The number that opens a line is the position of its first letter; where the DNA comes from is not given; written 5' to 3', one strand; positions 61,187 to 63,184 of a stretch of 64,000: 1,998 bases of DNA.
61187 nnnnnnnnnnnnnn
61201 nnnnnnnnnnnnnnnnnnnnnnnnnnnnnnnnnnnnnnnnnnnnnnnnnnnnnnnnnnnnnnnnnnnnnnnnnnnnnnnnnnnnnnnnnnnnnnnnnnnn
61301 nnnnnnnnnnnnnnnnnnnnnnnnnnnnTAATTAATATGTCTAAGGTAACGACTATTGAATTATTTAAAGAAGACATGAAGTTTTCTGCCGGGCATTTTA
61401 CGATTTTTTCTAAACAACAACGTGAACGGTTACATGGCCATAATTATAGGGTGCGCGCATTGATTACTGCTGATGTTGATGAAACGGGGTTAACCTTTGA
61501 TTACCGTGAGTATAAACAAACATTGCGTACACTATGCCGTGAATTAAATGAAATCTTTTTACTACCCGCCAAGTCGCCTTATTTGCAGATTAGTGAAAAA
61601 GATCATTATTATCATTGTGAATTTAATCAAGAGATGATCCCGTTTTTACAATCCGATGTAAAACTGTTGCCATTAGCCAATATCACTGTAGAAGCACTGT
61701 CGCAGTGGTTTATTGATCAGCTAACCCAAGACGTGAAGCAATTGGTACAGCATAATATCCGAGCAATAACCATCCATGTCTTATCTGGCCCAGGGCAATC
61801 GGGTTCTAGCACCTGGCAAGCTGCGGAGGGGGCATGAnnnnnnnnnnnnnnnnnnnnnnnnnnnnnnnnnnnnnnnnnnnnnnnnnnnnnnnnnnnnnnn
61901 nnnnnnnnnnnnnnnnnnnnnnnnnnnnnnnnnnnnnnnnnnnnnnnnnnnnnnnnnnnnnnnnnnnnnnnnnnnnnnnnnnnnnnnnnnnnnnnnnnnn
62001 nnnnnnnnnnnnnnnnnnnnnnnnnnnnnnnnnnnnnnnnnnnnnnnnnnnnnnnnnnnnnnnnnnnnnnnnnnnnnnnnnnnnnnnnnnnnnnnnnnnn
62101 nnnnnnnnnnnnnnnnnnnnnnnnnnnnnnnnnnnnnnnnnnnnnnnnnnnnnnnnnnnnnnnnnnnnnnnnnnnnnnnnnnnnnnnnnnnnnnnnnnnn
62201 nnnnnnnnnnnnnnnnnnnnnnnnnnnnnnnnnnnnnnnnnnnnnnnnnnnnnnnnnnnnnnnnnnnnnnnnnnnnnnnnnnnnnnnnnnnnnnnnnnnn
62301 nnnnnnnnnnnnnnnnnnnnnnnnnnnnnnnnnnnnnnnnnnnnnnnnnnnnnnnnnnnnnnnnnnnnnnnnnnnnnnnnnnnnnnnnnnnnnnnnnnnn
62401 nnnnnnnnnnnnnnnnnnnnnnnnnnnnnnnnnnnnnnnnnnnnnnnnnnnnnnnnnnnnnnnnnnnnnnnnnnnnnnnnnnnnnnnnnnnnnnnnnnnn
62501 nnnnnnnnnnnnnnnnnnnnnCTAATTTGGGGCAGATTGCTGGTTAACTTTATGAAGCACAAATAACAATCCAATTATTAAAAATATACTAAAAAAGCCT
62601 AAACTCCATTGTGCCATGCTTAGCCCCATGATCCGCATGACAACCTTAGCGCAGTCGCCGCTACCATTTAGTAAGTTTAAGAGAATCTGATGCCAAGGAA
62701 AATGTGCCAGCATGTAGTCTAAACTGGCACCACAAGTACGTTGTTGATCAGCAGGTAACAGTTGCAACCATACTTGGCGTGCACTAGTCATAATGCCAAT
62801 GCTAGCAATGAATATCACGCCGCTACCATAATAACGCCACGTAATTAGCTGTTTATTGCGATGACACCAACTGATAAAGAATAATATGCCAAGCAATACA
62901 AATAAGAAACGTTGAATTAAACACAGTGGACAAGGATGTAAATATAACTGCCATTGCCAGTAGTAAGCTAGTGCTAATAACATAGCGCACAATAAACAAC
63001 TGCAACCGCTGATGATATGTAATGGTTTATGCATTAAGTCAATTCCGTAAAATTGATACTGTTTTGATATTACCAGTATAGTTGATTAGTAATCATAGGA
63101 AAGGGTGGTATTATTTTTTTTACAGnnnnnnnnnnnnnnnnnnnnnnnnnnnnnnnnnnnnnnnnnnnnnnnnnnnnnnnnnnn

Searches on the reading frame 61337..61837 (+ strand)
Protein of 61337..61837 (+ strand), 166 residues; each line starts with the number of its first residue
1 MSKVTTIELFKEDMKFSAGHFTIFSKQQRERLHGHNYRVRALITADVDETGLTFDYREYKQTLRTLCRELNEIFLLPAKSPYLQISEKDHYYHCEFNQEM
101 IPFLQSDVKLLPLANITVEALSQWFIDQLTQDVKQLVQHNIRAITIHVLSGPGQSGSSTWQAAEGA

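Call 59: find_encoding_contigs(protein=window:61337-61837:+, flank=10000, max_places=4)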
Protein window:61337-61837:+ (166 aa): no gene with exactly this product is on record in the collection.

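Call 66: search_protein_families(library=pfam, proteins=[window:61337-61837:+], max_evalue=0.001)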
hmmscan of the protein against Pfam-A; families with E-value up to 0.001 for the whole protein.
window:61337-61837:+ (166 aa): 1 family
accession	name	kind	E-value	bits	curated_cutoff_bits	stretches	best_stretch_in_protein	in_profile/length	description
PF01242.24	PTPS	-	7.9e-16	58.6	22.4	1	13-145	5-105/121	6-pyruvoyl tetrahydropterin synthase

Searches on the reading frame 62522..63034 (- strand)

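Call 66: search_protein_families(library=pfam, proteins=[window:62522-63034:-], max_evalue=0.001)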
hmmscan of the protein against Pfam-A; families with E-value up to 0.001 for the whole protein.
window:62522-63034:- (170 aa): 1 family
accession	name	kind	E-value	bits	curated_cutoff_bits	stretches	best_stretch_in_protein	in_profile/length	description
PF02600.21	DsbB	-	5.3e-34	118.2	22.1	1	13-157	9-147/148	Disulfide bond formation protein DsbB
